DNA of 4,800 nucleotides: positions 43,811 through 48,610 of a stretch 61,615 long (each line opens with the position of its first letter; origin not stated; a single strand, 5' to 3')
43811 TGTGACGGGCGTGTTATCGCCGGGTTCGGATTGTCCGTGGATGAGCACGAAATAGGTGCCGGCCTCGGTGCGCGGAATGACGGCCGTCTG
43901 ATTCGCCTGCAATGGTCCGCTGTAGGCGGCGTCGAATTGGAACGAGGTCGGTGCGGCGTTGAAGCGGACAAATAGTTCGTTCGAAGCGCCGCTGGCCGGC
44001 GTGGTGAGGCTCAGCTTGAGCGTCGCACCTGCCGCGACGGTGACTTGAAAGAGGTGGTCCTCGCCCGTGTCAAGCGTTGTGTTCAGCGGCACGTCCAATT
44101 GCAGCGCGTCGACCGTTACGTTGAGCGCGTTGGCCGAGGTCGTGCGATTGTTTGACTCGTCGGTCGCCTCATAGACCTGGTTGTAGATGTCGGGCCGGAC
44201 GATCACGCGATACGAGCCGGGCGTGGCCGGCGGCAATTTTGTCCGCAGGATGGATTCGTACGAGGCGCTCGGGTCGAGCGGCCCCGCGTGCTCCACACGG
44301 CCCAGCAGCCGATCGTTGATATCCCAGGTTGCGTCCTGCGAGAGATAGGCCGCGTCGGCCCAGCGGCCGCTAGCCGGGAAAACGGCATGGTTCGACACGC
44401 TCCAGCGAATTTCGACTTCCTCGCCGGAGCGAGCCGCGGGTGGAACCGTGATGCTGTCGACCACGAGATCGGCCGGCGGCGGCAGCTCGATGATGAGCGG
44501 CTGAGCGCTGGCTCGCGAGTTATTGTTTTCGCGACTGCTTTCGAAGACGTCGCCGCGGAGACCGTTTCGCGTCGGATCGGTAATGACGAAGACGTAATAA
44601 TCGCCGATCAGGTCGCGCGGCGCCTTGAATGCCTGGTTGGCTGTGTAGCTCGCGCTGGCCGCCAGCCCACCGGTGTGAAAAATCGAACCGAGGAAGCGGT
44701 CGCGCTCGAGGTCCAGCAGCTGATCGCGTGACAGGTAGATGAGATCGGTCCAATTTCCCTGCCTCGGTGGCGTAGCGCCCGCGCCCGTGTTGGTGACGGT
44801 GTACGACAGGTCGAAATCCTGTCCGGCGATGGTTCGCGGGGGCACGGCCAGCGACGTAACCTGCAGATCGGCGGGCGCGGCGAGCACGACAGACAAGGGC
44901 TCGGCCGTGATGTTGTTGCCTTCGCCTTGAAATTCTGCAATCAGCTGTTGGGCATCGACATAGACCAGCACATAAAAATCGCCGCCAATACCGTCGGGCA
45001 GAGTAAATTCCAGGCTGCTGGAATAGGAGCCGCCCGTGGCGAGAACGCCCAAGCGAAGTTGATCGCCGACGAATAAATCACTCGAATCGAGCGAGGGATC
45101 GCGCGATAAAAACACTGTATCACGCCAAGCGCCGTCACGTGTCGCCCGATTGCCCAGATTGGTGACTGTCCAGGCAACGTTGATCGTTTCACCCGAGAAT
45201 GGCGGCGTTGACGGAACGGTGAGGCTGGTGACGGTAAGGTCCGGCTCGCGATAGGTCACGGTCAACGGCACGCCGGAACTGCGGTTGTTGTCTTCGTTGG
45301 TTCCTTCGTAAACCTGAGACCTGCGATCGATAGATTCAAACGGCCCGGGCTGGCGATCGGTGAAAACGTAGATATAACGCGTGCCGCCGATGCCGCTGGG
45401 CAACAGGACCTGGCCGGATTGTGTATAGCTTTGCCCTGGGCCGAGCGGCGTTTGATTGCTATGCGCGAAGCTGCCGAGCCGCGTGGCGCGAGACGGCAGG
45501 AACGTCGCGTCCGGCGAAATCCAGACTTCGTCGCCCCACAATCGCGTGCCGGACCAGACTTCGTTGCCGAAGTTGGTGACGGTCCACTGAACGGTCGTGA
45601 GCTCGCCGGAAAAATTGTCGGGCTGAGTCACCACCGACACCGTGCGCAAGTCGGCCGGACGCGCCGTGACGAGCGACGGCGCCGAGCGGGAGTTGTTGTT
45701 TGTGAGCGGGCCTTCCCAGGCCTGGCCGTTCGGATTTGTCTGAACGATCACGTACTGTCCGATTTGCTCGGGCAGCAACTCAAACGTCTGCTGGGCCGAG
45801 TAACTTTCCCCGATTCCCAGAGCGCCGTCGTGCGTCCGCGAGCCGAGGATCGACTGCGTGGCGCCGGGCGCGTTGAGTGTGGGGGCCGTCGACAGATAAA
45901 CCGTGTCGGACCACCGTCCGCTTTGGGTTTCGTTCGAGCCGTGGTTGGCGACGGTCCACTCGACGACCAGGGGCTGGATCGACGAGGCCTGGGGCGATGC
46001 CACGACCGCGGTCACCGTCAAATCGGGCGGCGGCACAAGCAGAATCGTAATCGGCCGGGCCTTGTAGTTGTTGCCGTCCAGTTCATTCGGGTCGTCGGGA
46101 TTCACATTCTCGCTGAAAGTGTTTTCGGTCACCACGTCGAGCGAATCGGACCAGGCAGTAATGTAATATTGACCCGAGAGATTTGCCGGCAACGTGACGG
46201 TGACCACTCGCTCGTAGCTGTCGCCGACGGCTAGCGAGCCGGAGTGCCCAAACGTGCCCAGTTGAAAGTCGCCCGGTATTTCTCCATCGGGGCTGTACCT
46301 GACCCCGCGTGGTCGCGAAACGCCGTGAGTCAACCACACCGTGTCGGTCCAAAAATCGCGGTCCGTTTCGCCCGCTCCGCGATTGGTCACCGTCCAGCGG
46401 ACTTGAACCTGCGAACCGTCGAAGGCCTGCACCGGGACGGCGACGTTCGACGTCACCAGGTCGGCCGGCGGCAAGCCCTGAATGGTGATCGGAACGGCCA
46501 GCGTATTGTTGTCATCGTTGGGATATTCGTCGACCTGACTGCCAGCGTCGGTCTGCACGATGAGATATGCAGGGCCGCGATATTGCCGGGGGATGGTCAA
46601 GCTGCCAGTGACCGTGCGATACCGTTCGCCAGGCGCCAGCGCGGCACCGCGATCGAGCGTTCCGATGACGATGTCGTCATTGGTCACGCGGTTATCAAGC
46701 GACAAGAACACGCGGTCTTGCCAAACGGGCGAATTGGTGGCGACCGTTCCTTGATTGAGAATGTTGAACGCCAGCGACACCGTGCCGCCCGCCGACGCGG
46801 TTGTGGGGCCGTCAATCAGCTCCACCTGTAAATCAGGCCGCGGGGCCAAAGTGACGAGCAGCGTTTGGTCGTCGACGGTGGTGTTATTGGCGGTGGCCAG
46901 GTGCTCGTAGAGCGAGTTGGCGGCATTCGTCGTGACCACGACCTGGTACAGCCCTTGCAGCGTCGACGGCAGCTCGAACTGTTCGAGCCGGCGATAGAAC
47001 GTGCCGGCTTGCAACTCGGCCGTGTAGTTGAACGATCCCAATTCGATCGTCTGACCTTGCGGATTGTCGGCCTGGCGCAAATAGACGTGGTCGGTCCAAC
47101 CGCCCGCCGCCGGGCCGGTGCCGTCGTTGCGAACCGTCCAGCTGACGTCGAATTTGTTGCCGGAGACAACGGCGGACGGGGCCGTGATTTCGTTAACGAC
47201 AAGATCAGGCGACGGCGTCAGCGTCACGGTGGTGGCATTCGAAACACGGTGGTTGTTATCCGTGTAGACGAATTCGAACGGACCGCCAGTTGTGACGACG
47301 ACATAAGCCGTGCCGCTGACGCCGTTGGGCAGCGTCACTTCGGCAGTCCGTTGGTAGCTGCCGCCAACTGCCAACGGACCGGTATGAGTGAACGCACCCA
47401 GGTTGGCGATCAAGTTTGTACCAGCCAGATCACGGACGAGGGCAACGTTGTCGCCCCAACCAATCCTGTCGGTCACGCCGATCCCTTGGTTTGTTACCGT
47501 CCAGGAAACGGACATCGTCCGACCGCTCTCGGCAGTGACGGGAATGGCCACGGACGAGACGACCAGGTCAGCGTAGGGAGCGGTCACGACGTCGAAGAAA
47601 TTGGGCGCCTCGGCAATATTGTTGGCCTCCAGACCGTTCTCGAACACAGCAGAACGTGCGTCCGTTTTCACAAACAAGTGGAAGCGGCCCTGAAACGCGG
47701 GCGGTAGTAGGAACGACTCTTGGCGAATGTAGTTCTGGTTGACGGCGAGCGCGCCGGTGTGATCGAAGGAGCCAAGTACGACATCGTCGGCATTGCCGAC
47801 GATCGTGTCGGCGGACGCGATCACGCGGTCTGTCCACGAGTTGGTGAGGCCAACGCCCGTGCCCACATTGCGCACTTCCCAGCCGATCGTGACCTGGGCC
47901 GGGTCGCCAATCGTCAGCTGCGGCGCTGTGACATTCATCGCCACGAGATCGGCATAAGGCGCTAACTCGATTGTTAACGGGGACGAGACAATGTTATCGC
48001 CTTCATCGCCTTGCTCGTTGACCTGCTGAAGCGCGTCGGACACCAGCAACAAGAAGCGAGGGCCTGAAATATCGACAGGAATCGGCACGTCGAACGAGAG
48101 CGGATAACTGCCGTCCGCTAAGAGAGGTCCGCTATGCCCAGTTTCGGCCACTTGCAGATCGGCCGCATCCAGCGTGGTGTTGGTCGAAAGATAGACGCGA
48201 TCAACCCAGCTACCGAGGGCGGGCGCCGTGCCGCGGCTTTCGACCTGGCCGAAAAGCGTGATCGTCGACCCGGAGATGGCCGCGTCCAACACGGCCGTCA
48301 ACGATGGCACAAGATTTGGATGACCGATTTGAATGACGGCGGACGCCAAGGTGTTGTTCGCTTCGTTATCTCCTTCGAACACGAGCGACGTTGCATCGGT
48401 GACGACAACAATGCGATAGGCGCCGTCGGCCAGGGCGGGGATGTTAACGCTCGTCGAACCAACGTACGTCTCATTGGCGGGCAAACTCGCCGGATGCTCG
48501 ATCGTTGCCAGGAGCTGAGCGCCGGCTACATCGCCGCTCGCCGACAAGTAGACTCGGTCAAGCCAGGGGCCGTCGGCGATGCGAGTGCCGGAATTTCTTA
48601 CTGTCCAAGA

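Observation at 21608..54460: One uninterrupted 32.9-kb ORF (10,950 aa) that places ~7,600 aa of adhesin-type modules in front of a complete Rhs shell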

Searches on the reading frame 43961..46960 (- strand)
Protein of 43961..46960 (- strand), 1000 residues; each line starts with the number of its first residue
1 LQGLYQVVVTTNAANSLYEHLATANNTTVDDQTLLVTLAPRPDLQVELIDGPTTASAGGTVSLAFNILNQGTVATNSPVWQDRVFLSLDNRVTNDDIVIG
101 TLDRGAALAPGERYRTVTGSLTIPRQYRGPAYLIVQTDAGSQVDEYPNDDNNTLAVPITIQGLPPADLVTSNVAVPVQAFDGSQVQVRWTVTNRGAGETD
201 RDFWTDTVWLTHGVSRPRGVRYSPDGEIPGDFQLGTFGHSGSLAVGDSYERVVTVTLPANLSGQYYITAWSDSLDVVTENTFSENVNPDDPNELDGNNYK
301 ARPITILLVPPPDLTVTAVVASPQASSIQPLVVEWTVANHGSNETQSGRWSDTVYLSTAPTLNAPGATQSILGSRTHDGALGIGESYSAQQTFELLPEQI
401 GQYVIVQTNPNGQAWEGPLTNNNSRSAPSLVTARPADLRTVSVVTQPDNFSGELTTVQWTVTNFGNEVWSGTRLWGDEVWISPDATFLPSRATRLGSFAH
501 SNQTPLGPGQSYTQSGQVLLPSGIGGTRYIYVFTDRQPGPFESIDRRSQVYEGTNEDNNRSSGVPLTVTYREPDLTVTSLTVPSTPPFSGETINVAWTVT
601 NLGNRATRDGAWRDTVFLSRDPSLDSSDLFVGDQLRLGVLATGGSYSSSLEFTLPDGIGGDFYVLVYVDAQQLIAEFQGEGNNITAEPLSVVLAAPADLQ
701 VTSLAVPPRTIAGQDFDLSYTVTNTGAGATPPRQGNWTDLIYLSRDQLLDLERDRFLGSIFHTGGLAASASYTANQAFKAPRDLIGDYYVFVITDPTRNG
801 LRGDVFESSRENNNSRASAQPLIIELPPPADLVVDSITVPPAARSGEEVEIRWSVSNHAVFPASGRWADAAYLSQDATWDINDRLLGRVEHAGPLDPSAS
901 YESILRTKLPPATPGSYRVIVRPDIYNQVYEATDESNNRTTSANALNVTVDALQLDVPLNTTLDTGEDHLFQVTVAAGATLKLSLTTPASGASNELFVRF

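Call 6: search_protein_families(library=pfam, proteins=[window:43961-46960:-], max_evalue=0.01)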
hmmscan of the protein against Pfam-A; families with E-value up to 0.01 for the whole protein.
window:43961-46960:- (1000 aa): 3 families
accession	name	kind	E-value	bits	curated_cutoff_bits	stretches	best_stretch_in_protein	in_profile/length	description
PF07705.17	CARDB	-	2.6e-48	162.9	22.7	6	573-685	2-99/101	CARDB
PF18134.7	AGS_C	-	5.3e-06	26.9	26.7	0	591-618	62-89/129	Adenylyl/Guanylyl and SMODS C-terminal sensor domain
PF00207.28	A2M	-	0.0099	16.1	21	0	837-858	60-81/92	Alpha-2-macroglobulin family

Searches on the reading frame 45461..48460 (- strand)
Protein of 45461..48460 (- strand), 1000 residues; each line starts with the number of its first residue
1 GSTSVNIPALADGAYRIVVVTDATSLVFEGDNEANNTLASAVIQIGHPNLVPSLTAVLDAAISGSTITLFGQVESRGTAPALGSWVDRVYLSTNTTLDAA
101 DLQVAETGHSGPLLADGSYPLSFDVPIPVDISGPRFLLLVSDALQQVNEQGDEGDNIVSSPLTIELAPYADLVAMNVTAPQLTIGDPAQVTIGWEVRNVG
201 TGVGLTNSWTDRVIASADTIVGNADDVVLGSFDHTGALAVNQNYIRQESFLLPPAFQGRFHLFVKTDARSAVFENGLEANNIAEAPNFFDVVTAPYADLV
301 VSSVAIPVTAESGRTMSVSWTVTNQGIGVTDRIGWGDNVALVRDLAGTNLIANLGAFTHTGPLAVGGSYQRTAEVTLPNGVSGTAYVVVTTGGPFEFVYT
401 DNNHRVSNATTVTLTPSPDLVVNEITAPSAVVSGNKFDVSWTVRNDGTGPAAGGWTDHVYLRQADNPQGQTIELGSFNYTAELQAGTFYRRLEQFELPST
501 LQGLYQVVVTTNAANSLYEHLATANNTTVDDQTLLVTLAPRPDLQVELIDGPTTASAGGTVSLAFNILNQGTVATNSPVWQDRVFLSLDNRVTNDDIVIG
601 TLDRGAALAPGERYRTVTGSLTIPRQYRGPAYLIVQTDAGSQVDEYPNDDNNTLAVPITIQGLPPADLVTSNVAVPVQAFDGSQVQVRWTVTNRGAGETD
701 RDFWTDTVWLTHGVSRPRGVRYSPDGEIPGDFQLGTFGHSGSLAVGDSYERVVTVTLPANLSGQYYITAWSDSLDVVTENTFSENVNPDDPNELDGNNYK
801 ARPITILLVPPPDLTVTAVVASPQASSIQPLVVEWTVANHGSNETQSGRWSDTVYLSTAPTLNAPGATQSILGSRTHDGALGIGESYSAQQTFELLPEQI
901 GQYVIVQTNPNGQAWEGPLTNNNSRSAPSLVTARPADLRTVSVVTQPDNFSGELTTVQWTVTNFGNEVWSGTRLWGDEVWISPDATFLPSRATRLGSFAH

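Call 5: search_protein_families(library=pfam, proteins=[window:45461-48460:-], max_evalue=0.01)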
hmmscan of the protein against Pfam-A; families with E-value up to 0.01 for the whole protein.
window:45461-48460:- (1000 aa): 3 families
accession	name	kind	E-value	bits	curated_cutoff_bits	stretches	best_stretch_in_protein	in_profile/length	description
PF07705.17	CARDB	-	1.1e-39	135.1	22.7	4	541-654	1-99/101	CARDB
PF16116.10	DUF4832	-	0.00019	21.7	29.2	0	421-512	108-198/216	Domain of unknown function (DUF4832)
PF18134.7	AGS_C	-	0.0037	17.7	26.7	0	828-844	61-77/129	Adenylyl/Guanylyl and SMODS C-terminal sensor domain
